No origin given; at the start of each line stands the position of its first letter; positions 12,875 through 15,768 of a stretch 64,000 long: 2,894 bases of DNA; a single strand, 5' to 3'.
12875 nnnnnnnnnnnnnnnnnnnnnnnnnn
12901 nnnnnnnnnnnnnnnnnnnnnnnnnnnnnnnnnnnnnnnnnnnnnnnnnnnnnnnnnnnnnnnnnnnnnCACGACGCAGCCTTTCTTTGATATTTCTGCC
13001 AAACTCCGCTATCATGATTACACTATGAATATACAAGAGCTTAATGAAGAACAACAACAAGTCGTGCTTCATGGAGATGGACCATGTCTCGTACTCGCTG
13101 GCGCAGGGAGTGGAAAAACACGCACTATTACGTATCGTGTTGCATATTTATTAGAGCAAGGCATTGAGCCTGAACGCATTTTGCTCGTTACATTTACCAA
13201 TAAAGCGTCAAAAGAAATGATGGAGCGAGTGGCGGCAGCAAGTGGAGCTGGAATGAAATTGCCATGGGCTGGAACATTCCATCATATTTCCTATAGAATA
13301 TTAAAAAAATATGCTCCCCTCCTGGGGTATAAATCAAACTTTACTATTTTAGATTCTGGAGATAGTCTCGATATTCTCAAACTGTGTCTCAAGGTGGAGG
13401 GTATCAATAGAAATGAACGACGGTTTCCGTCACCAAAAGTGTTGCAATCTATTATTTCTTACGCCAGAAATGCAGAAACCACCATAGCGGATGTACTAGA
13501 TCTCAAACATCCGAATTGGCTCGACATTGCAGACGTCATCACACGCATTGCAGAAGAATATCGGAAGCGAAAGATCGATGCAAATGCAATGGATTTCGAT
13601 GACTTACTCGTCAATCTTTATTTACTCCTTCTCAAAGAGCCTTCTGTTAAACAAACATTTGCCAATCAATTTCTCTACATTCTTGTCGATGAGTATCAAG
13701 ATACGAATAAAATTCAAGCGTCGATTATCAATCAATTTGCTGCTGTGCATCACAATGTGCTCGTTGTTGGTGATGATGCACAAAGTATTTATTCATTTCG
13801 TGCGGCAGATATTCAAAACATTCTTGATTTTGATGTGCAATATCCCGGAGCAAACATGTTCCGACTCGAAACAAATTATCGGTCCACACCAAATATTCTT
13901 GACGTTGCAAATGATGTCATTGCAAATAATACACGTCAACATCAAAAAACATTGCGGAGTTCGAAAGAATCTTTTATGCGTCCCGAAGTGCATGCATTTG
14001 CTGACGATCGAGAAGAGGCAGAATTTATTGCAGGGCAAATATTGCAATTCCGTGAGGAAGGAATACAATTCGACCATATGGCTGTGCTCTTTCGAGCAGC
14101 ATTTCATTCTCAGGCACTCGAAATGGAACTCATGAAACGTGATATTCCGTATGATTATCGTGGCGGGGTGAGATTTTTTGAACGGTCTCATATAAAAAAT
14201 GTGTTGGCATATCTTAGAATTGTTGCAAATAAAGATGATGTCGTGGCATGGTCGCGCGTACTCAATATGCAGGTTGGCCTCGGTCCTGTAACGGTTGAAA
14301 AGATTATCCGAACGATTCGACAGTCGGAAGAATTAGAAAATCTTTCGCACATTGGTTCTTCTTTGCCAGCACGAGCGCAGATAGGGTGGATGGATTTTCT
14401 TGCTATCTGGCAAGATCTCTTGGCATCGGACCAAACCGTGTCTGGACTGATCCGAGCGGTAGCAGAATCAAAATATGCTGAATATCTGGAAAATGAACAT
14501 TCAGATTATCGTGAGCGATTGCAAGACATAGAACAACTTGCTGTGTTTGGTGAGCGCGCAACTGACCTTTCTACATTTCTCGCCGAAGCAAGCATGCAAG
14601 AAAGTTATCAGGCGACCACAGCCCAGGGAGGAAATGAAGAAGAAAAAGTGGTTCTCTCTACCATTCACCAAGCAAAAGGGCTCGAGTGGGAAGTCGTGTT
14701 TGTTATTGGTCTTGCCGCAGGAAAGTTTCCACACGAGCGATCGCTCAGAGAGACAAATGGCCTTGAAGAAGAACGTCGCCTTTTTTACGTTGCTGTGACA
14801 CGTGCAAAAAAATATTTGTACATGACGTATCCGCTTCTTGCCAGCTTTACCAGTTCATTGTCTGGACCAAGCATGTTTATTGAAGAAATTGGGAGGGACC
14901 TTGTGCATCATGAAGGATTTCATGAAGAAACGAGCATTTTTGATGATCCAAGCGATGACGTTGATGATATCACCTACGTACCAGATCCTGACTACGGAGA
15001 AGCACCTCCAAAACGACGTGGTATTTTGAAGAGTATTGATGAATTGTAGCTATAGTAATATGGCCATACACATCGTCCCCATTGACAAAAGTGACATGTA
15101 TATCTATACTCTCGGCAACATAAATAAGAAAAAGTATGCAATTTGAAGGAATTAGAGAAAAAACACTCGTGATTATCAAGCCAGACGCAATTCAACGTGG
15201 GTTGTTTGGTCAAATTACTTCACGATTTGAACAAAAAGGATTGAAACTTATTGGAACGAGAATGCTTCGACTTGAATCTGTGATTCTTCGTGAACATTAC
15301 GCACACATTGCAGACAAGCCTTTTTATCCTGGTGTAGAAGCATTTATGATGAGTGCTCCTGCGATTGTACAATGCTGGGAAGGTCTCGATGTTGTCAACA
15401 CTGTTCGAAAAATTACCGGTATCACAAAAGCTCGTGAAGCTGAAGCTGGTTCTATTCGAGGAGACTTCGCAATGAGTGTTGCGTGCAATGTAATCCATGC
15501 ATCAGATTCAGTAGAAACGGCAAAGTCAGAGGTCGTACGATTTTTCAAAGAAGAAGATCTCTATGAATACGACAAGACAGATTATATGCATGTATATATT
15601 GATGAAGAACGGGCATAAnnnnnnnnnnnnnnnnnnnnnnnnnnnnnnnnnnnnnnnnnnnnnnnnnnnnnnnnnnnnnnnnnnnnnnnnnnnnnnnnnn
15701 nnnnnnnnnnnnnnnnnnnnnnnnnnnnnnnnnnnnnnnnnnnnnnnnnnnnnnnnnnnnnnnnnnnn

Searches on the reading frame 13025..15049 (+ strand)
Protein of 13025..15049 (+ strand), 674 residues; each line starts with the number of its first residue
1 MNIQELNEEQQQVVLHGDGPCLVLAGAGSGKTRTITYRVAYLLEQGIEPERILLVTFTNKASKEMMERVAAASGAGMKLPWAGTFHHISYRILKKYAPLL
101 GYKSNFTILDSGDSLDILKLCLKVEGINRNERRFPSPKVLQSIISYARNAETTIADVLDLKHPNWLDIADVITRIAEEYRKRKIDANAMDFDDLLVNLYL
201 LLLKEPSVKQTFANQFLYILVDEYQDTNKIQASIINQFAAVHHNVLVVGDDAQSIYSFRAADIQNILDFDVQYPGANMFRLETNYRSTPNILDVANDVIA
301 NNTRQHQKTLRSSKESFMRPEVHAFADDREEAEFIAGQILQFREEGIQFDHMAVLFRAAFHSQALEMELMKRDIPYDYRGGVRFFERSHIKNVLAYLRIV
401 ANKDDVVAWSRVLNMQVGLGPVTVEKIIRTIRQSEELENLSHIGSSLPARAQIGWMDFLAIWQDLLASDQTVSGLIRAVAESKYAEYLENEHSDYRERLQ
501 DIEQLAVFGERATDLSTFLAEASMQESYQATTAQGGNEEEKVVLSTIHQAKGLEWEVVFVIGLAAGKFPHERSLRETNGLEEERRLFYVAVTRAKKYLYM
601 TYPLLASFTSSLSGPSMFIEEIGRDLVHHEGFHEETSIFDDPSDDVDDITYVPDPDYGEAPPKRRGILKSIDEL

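Call 11: search_protein_families(library=pfam, proteins=[window:13025-15049:+], max_evalue=0.01)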
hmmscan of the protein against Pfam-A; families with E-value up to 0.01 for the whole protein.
window:13025-15049:+ (674 aa): 8 families
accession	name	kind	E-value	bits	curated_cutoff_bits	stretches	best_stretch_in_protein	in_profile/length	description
PF00580.27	UvrD-helicase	-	8.8e-79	265.4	23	1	6-273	1-270/271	UvrD/REP helicase N-terminal domain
PF13361.12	UvrD_C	-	4e-66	224.3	25.6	2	280-431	2-154/350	UvrD-like helicase C-terminal domain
PF13245.12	AAA_19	-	8.9e-24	84.6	25.1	1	18-259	11-134/134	AAA domain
PF13538.12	UvrD_C_2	-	1.6e-12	47.5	27.4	1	542-600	2-51/52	UvrD-like helicase C-terminal domain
PF13604.12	AAA_30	-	2.7e-06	27.7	27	1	6-72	2-69/191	AAA domain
PF01443.25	Viral_helicase1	-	6.9e-06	26.5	21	0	527-599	167-225/228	Viral superfamily 1 RNA helicase core domain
PF13087.12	AAA_12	-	4.2e-05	23.6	27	0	528-600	138-190/195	AAA domain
PF13086.12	AAA_11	-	0.00043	20.6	27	1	15-71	14-74/257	AAA domain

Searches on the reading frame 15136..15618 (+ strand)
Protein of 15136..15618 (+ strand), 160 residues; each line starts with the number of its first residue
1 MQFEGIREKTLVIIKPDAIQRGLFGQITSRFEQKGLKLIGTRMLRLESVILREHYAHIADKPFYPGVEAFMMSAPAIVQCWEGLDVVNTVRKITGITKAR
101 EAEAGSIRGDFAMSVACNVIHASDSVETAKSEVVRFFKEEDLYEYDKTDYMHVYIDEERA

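Call 11: search_protein_families(library=pfam, proteins=[window:15136-15618:+], max_evalue=0.01)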
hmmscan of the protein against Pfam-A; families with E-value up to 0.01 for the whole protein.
window:15136-15618:+ (160 aa): 1 family
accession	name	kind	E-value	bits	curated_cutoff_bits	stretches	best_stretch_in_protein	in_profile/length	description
PF00334.24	NDK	-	1.5e-46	158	27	1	8-141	1-134/135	Nucleoside diphosphate kinase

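Call 13: find_encoding_contigs(protein=window:15136-15618:+, flank=10000, max_places=10)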
Protein window:15136-15618:+ (160 aa): 22 contigs read that carry it; 10 places shown.
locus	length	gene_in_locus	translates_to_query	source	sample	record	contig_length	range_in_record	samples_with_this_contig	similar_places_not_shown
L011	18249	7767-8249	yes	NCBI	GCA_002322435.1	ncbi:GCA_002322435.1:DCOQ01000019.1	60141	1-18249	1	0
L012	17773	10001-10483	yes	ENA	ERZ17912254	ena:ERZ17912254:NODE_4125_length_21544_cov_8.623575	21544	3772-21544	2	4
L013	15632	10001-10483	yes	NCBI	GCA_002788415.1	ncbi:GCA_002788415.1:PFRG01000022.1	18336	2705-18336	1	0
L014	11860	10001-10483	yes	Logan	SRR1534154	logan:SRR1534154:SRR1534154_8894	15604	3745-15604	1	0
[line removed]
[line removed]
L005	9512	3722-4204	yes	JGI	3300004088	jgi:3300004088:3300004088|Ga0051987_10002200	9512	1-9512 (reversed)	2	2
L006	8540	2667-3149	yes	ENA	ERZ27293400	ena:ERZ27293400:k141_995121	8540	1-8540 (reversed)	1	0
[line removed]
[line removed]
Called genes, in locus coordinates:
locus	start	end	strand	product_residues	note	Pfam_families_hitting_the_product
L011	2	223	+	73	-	?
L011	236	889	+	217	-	PF20108:DUF6498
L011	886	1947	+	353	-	PF02547:Queuosine_synth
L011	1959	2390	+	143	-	-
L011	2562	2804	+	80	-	-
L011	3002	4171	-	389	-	PF01702:TGT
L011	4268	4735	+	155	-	-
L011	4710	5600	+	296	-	PF13529:Peptidase_C39_2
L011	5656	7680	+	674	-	PF00580:UvrD-helicase, PF01443:Viral_helicase1 (faint), PF13245:AAA_19, PF13604:AAA_30 (faint), PF13361:UvrD_C, PF13538:UvrD_C_2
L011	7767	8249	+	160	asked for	PF00334:NDK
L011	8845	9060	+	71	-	-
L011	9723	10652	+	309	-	PF17773:UPF0176_N, PF00581:Rhodanese, PF12368:Rhodanese_C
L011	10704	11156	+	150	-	PF01161:PBP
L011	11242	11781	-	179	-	-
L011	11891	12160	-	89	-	-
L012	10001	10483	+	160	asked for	PF00334:NDK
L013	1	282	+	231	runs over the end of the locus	PF00483:NTP_transferase, PF12804:NTP_transf_3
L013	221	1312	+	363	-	PF02618:YceG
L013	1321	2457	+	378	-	PF00390:malic, PF03949:Malic_M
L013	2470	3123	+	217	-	PF20108:DUF6498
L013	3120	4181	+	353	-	PF02547:Queuosine_synth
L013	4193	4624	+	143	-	-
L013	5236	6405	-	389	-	PF01702:TGT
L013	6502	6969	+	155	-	-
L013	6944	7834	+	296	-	PF13529:Peptidase_C39_2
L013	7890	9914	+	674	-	PF00580:UvrD-helicase, PF01443:Viral_helicase1 (faint), PF13245:AAA_19, PF13604:AAA_30 (faint), PF13361:UvrD_C, PF13538:UvrD_C_2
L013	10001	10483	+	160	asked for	PF00334:NDK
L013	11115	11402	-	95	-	-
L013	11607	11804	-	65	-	-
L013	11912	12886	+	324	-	PF17773:UPF0176_N, PF00581:Rhodanese, PF12368:Rhodanese_C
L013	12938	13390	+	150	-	PF01161:PBP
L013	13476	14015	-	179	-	-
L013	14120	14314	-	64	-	PF00830:Ribosomal_L28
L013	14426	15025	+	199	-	PF02163:Peptidase_M50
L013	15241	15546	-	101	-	-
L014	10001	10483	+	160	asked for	PF00334:NDK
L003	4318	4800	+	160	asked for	PF00334:NDK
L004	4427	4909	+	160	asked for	PF00334:NDK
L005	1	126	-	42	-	?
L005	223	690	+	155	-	-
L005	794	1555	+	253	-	PF13529:Peptidase_C39_2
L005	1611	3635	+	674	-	PF00580:UvrD-helicase, PF01443:Viral_helicase1 (faint), PF13245:AAA_19, PF13604:AAA_30 (faint), PF13361:UvrD_C, PF13538:UvrD_C_2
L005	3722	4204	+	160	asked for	PF00334:NDK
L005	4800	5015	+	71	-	-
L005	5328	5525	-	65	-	-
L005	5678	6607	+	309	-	PF17773:UPF0176_N, PF00581:Rhodanese, PF12368:Rhodanese_C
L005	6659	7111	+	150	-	PF01161:PBP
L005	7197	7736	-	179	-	-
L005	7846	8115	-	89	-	-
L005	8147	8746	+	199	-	PF02163:Peptidase_M50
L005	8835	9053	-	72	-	-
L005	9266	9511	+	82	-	?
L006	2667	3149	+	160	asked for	PF00334:NDK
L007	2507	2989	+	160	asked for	PF00334:NDK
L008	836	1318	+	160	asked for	PF00334:NDK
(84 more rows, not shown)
